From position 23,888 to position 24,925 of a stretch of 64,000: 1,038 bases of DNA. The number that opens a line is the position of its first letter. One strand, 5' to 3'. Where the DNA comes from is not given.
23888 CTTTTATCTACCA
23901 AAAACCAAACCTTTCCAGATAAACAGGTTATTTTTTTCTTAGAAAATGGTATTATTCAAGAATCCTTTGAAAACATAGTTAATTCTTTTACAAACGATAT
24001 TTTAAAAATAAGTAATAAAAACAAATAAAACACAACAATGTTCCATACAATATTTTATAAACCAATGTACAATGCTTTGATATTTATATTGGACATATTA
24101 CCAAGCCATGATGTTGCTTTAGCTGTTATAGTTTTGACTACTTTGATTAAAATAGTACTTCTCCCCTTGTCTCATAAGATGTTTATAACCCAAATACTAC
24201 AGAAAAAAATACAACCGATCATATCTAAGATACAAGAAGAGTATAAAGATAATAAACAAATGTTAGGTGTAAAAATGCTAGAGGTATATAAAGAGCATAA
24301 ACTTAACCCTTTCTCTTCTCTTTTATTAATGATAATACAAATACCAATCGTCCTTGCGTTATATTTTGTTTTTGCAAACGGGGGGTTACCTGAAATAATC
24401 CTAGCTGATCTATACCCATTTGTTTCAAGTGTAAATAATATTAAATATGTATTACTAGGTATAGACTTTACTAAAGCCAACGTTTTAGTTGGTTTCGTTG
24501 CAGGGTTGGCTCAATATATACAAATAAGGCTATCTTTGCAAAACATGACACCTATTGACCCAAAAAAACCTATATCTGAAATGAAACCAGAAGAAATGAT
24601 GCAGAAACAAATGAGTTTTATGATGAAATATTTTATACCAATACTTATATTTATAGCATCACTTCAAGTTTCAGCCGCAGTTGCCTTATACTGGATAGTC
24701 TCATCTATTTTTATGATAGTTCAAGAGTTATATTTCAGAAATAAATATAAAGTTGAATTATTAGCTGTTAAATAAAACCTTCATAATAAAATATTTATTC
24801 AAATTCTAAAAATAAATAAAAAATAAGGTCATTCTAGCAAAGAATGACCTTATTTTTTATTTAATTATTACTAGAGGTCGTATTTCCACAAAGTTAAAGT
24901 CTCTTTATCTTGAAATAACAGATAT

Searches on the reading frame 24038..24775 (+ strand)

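Call 55: search_protein_families(library=pfam, proteins=[window:24038-24775:+], max_evalue=0.00001)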
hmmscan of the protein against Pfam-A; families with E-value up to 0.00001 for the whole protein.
window:24038-24775:+ (245 aa): 1 family
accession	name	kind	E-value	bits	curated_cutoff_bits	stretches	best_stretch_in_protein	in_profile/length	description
PF02096.25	60KD_IMP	-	6.8e-36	124.1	35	1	27-234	2-162/163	60Kd inner membrane protein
